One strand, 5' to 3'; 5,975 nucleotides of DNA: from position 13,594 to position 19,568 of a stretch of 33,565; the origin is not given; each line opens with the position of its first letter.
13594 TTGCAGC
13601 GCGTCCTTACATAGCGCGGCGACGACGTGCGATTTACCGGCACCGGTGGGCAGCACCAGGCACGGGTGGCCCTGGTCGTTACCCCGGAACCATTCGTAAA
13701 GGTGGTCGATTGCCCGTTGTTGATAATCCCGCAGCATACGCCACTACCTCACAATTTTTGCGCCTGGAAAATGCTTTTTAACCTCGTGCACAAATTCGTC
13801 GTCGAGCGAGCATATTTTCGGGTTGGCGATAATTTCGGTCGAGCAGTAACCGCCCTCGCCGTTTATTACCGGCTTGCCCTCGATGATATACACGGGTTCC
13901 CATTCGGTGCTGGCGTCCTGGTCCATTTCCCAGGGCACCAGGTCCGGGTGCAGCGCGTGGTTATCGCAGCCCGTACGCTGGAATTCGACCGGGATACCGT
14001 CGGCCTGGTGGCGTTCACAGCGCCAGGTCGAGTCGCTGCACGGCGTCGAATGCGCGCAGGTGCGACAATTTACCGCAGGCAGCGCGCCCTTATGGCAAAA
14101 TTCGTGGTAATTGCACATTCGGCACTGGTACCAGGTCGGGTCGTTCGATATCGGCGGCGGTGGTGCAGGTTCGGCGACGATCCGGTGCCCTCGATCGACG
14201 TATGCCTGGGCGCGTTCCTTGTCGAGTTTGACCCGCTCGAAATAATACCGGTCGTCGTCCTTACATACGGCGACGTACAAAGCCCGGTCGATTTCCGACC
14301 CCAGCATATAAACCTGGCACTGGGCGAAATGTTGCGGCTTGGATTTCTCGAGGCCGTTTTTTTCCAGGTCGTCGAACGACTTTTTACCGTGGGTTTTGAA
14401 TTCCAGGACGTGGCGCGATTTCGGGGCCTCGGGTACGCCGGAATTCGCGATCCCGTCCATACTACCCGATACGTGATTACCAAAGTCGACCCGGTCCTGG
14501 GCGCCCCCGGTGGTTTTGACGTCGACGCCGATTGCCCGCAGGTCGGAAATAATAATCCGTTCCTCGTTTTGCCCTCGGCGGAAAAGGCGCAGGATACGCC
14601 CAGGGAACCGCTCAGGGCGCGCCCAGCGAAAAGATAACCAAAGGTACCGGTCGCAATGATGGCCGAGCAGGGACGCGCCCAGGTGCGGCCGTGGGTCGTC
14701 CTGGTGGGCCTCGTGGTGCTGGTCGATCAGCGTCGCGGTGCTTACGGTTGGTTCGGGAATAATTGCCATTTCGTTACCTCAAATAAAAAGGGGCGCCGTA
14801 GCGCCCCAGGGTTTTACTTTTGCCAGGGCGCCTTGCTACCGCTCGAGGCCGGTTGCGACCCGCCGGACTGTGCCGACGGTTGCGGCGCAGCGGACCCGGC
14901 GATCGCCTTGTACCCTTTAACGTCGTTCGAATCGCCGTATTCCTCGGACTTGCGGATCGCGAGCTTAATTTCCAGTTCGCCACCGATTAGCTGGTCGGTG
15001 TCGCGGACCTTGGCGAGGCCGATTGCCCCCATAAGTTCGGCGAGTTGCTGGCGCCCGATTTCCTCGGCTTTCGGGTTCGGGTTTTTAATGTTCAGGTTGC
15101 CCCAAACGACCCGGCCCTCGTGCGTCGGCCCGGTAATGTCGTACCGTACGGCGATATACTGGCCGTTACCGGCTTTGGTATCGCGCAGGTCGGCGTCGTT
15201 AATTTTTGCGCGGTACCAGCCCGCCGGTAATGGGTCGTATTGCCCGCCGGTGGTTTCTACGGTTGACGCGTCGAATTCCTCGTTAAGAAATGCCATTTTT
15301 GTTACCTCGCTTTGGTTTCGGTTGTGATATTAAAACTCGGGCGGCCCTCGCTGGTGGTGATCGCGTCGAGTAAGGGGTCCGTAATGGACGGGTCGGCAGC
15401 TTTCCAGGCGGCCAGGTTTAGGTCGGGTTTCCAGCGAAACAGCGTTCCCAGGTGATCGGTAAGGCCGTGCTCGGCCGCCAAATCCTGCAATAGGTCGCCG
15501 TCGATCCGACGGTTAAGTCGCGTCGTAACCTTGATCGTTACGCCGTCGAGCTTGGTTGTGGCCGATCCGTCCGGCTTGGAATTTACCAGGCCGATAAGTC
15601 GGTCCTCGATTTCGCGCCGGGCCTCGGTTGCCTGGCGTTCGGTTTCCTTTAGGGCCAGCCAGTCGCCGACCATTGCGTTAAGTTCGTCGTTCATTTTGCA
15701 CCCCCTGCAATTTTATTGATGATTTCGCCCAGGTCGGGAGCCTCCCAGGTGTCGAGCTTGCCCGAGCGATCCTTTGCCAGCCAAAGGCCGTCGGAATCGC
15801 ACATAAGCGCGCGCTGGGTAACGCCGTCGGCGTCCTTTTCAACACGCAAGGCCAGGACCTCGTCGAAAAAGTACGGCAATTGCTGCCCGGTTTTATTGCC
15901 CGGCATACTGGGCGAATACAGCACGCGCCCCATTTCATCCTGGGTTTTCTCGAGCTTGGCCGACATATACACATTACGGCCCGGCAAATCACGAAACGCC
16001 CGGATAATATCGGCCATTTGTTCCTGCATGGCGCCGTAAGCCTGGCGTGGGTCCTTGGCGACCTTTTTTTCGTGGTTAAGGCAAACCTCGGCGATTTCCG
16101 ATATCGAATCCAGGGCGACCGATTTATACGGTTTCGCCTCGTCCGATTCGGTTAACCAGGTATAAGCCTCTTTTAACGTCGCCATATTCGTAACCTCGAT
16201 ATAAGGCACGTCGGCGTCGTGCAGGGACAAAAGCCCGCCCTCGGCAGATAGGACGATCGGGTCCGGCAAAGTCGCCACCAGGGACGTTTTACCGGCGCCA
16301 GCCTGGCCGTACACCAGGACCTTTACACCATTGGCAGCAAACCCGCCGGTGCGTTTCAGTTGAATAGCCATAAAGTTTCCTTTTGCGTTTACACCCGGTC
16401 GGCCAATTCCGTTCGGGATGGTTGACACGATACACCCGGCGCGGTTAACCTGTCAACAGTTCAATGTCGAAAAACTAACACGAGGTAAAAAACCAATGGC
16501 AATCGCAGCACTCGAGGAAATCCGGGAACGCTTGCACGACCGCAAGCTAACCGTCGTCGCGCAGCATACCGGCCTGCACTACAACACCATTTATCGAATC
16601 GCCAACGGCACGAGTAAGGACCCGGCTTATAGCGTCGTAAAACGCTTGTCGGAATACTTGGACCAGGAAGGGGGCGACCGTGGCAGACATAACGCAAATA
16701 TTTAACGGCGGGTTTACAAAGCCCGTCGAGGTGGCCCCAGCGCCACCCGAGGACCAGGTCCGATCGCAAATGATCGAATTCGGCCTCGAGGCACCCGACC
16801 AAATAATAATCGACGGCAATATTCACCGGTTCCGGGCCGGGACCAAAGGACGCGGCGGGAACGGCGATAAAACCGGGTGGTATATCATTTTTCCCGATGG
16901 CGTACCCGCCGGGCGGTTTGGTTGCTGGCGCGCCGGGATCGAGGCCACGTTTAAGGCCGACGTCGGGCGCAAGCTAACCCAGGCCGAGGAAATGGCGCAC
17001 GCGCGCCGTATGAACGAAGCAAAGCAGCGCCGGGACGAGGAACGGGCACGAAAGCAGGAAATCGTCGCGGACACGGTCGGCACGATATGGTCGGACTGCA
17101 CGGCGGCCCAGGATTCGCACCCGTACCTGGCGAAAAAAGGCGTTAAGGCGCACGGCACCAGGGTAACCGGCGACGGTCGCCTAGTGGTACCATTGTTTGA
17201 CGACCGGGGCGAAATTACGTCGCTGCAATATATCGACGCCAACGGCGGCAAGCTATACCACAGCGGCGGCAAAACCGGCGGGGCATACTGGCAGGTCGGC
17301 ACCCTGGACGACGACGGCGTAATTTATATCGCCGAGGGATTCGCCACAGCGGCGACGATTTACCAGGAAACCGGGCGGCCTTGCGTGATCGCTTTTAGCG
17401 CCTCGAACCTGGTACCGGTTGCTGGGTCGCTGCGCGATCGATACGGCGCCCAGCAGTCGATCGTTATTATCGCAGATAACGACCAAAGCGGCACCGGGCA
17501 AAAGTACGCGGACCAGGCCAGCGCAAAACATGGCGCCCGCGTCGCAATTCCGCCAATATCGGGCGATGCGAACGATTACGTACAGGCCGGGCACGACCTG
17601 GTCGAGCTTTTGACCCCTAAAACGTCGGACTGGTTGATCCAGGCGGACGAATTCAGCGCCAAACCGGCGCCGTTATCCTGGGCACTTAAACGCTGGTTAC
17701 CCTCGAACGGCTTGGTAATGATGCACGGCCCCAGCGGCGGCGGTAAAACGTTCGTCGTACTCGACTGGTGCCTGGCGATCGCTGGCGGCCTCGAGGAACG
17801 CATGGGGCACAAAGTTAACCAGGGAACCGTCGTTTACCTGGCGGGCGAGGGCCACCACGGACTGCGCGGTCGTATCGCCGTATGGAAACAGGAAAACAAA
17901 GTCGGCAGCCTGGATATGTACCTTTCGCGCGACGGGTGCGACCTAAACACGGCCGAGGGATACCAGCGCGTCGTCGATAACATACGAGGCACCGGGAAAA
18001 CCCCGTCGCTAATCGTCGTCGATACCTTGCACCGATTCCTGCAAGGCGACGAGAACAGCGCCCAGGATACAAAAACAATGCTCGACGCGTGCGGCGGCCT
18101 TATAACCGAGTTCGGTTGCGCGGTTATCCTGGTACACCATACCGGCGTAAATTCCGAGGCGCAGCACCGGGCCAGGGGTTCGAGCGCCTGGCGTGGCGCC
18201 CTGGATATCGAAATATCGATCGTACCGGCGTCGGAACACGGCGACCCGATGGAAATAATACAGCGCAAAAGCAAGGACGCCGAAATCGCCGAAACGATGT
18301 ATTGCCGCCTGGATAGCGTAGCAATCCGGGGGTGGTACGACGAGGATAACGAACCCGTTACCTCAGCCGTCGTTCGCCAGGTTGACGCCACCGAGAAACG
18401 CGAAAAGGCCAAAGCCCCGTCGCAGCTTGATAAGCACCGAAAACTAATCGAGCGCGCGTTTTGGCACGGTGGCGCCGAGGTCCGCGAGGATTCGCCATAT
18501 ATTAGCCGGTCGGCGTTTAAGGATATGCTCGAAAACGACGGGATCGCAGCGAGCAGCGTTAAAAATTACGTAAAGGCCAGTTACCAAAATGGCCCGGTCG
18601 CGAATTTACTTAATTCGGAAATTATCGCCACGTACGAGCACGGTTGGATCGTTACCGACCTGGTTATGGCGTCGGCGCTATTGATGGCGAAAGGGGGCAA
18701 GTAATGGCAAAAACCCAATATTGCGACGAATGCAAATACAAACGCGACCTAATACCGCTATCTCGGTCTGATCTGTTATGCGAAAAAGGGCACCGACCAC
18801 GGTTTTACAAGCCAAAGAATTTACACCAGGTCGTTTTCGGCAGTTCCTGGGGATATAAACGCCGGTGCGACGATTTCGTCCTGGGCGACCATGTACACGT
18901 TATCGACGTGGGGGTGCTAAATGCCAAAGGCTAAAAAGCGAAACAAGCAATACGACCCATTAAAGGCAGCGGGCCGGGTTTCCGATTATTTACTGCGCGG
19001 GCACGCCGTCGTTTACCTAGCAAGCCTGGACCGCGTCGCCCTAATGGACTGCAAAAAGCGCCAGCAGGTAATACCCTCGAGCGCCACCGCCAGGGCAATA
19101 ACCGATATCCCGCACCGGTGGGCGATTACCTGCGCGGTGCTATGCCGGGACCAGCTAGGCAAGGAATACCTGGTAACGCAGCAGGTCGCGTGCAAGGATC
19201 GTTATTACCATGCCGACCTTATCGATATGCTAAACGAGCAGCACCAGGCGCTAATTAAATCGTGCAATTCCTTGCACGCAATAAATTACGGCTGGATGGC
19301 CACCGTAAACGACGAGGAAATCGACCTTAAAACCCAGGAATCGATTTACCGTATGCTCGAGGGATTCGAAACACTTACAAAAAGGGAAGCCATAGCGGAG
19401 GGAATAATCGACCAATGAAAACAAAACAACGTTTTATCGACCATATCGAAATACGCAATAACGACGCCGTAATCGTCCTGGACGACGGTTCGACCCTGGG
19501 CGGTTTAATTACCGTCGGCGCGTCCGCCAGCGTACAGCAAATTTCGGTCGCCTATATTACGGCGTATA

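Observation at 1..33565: Core genome strongly enriched in CpG and in the palindromes TCGA, CTCGAG and CCWGG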

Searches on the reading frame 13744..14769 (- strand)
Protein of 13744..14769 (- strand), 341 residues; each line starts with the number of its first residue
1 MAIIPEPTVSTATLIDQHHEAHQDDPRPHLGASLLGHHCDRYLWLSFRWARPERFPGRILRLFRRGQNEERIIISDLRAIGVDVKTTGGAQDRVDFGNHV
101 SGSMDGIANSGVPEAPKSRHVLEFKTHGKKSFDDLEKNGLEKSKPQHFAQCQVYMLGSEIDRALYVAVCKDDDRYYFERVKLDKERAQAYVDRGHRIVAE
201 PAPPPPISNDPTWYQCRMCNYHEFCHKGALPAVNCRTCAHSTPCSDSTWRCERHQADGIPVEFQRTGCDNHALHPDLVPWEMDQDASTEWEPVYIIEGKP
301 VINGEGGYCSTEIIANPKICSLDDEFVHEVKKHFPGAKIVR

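Call 6: search_protein_families(library=pfam, proteins=[window:13744-14769:-])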
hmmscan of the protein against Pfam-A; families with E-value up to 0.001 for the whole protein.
window:13744-14769:- (341 aa): 1 family
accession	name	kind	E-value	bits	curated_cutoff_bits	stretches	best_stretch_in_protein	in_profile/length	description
PF12705.13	PDDEXK_1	-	0.00082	19.8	22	1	75-226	109-247/247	PD-(D/E)XK nuclease superfamily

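Call 40: search_protein_families(library=phrogs, proteins=[window:13744-14769:-], max_evalue=0.01)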
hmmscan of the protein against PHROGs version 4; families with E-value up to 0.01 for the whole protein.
window:13744-14769:- (341 aa): 4 families
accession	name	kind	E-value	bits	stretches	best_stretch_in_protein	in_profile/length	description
phrog_1990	-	DNA, RNA and nucleotide metabolism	7.3e-102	341.6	1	6-280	12-290/290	Cas4-domain exonuclease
phrog_1706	-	DNA, RNA and nucleotide metabolism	1.8e-08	35.2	1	100-227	122-244/293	CRISPR/Cas system associated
phrog_434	-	DNA, RNA and nucleotide metabolism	7.8e-07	29.6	1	95-195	138-230/372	RecE-like recombination exonuclease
phrog_2506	-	DNA, RNA and nucleotide metabolism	0.0015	18.8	1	97-226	189-334/342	exonuclease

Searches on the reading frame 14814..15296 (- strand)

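Call 6: search_protein_families(library=pfam, proteins=[window:14814-15296:-])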
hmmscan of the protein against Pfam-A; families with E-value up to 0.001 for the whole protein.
window:14814-15296:- (160 aa): 1 family
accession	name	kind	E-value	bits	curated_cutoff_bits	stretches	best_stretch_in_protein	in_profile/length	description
PF05037.18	DUF669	-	5.2e-11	43.3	21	1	7-140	2-138/138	Protein of unknown function (DUF669)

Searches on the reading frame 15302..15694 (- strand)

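Call 6: search_protein_families(library=pfam, proteins=[window:15302-15694:-])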
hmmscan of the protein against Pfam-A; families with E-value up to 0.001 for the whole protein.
window:15302-15694:- (130 aa): 1 family
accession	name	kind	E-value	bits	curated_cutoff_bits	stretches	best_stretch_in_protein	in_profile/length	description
PF23791.1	DUF7173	-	1.7e-18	67.4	27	1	3-127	13-142/145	Family of unknown function (DUF7173)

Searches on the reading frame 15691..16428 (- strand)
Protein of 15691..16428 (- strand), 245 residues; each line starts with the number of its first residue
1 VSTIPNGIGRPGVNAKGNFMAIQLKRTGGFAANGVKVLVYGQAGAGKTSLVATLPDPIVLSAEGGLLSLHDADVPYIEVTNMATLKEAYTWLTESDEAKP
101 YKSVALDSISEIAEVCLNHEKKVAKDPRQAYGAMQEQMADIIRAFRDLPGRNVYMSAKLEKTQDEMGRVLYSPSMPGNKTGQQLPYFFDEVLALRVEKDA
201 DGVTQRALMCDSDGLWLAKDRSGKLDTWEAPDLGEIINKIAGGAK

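Call 6: search_protein_families(library=pfam, proteins=[window:15691-16428:-])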
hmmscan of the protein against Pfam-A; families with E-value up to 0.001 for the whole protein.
window:15691-16428:- (245 aa): 3 families
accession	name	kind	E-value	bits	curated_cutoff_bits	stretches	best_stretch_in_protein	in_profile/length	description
PF13479.12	AAA_24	-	2.2e-29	103.2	27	1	34-222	2-195/195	AAA domain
PF13191.12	AAA_16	-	3.8e-06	27.9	32.6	1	37-147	27-125/167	AAA ATPase domain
PF07088.17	GvpD_P-loop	-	0.00033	21.1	24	0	71-209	81-187/189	GvpD gas vesicle protein, P-loop domain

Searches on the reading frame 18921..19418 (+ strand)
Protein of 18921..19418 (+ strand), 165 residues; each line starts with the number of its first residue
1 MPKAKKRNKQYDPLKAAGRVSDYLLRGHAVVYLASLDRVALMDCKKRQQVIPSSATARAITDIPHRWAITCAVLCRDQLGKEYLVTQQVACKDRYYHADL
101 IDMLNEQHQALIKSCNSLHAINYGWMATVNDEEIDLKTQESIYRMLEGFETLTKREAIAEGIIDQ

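Call 6: search_protein_families(library=pfam, proteins=[window:18921-19418:+])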
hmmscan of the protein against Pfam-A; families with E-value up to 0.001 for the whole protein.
window:18921-19418:+ (165 aa): 0 families

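Call 21: search_protein_families(library=pfam, proteins=[window:18921-19418:+], max_evalue=0.01)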
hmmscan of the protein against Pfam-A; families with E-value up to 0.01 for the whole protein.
window:18921-19418:+ (165 aa): 0 families

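Call 40: search_protein_families(library=phrogs, proteins=[window:18921-19418:+], max_evalue=0.01)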
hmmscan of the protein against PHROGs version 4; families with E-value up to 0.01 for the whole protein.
window:18921-19418:+ (165 aa): 2 families
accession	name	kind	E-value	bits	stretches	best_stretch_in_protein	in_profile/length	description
phrog_5434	-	unknown function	4.3e-31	108.9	1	5-147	1-146/154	-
phrog_28458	-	unknown function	3.8e-07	30.5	1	4-102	5-108/285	-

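Call 82: search_solved_structures(query=window:18921-19418:+, max_evalue=1)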
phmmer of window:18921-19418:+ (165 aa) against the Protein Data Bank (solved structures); distinct sequences matched with E-value up to 1: 0.

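Call 83: find_homologous_proteins(query=window:18921-19418:+, max_evalue=0.001)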
Query window:18921-19418:+ (165 aa): 5 proteins with E <= 0.001 among 71 candidates.
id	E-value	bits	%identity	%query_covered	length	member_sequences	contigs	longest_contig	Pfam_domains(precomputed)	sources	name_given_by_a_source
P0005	5.4e-97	340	90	100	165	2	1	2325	-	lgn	-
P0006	1.5e-76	274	74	94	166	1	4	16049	-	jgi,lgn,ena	-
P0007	2.0e-76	273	73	98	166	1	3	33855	-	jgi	jgi:hypothetical protein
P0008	3.3e-66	240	68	98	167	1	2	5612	-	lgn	-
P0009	2.1e-64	234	64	93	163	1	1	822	-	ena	-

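Call 84: find_encoding_contigs(protein=P0007, flank=10000, max_places=3)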
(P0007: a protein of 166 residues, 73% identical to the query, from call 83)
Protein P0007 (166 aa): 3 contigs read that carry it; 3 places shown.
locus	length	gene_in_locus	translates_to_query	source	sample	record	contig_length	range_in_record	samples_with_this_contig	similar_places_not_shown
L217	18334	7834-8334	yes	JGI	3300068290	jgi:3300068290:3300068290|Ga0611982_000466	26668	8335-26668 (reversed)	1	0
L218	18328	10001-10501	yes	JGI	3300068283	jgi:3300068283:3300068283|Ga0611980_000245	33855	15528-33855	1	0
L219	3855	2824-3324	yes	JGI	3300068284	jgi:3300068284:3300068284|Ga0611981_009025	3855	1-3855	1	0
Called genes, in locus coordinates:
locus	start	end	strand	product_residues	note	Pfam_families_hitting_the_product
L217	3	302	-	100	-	?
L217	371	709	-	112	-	PF08774:VRR_NUC (weak)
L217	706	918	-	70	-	-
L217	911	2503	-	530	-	PF00270:DEAD, PF04851:ResIII, PF18766:SWI2_SNF2 (weak), PF00271:Helicase_C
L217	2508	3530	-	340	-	-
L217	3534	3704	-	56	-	-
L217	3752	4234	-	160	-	PF05037:DUF669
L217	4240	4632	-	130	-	PF23791:DUF7173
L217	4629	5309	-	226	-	PF13191:AAA_16 (weak), PF13479:AAA_24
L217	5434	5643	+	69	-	PF13443:HTH_26 (weak)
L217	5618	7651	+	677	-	PF13662:Toprim_4 (faint), PF13362:Toprim_3, PF13481:AAA_25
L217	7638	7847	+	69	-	-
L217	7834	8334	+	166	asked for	-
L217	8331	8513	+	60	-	-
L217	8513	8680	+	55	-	-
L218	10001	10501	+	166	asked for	-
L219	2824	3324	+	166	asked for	-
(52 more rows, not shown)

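Call 85: find_encoding_contigs(protein=P0005, flank=10000, max_places=3)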
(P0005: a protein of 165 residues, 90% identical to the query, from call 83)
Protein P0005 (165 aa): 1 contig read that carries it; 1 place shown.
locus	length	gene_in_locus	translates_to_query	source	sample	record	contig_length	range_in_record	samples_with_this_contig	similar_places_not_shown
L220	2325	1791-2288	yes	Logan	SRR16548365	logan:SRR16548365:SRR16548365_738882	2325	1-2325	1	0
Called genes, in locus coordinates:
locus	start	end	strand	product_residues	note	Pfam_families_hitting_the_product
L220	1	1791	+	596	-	?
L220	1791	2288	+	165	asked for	-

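Call 86: find_encoding_contigs(protein=P0008, flank=10000, max_places=3)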
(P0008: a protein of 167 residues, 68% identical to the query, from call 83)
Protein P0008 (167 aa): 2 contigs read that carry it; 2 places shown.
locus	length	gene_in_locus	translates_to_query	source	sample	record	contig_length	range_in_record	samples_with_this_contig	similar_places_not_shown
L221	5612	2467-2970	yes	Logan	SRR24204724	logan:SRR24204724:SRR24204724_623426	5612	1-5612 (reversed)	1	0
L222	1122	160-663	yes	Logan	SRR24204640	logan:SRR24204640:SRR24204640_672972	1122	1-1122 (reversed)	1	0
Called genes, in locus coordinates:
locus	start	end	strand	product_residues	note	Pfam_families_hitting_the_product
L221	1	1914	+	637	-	?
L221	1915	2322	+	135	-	-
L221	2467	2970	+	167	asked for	-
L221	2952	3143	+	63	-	-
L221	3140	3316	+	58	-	-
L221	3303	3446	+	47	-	-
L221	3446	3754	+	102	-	-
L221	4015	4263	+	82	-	PF19905:DUF6378 (weak)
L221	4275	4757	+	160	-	PF20901:Sf6_terminase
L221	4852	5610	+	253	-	?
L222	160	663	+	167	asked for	-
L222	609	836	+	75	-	-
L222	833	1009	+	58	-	-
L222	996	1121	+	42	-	?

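Call 97: predict_structure(alignment_id=A1)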
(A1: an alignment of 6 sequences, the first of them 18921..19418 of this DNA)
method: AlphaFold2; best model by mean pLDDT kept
length: 165 residues; sequences in the alignment: 6
mean_pLDDT: 64.1   pTM: 0.56
mean pLDDT of the five models: 64.1, 58.2, 46.8, 44.9, 37.3
residues with pLDDT >= 90: 0; 70-90: 35; 50-70: 127; < 50: 3
segments of 3 or more residues with pLDDT < 50: none
pLDDT, mean of each block of 10 residues (from residue 1): 51 53 65 66 80 64 61 63 67 59 69 61 61 72 68 67 61
secondary structure, 60 per line:
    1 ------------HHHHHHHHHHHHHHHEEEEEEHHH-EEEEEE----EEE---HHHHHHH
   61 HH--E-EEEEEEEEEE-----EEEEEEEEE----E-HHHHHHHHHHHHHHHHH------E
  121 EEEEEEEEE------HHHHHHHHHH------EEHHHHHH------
elements in order: H13-27 E28-33 E38-43 E48-50 H54-62 E67-76 E82-90 H97-113 E120-129 H136-145 H154-159

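Call 100: fold_search(model_id=the predicted structure, library=pdb)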
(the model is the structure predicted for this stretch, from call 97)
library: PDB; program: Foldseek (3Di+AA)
matches with E <= 10: 668; with E <= 0.001: 0
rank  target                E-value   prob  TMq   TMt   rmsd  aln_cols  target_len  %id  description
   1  5vtp                  1.2e-01  0.47  0.25  0.10   5.7        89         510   17  X-ray diffraction data of DNA Polymerase Eta (RAD30) of Saccharomyces cerevisiae with a single magnesium bound in absenc (released 2018-01-24)
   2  2xgp_A                1.3e-01  0.51  0.26  0.11   4.9        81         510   17  Yeast DNA polymerase eta in complex with C8-2-acetylaminofluorene containing DNA (released 2010-11-03)
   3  6skf_BT               1.8e-01  0.25  0.21  0.33   7.9        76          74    9  Cryo-EM Structure of T. kodakarensis 70S ribosome (released 2020-07-29)
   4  3ohb_A                2.0e-01  0.33  0.25  0.11   9.0       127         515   16  Yeast DNA polymerase eta extending from an 8-oxoG lesion (released 2010-12-22)
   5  3mfi_A                2.2e-01  0.23  0.24  0.11   9.1       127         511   15  DNA Polymerase Eta in Complex With a cis-syn Thymidine Dimer (released 2010-06-23)
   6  7r3i_B                2.2e-01  0.08  0.17  0.14  12.9       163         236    8  PROSS optimitzed variant of RhlR (61 mutations) in complex with the synthetic antagonist mBTL (released 2022-12-14)
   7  1unn_C                2.3e-01  0.25  0.22  0.29   6.3        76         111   16  Complex of beta-clamp processivity factor and little finger domain of PolIV (released 2003-11-06)
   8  5l10_A                2.3e-01  0.07  0.16  0.16  14.3       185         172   11  Crystal Structure of N-Acylhomoserine Lactone Dependent LuxR Family Transcriptionl Factor CepR2 from Burkholderia ceno (released 2016-10-26)
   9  3mfh_A                3.2e-01  0.16  0.25  0.11  13.2       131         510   14  DNA Polymerase Eta in Complex With Undamaged DNA (released 2010-06-23)
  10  4nlg_A                3.4e-01  0.47  0.34  0.18   6.9       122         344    7  Y-family DNA polymerase chimera Dbh-Dpo4(243-245)-Dbh (released 2014-01-22)
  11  2w7o_B                3.4e-01  0.30  0.27  0.12  10.6        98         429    5  Structure and Activity of Bypass Synthesis by Human DNA Polymerase Kappa Opposite the 7,8-Dihydro-8-oxodeoxyguanosine  (released 2009-06-16)
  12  3gqc_D                3.6e-01  0.30  0.29  0.13  12.2       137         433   10  Structure of human Rev1-DNA-dNTP ternary complex (released 2009-05-19)
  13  8rew_A                3.6e-01  0.03  0.12  0.11  14.3       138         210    8  CryoEM structure of human GARP-lTGFbeta1 in complex with a Fab fragment derived from an activating antibody. (released 2025-03-26)
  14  6vt4                  3.8e-01  0.06  0.14  0.08  16.6       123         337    7  Naegleria gruberi RNA ligase R149A mutant apo (released 2020-04-08)
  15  6vt0                  3.8e-01  0.06  0.14  0.08  16.8       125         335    9  Naegleria gruberi RNA ligase K170A mutant apo (released 2020-04-08)
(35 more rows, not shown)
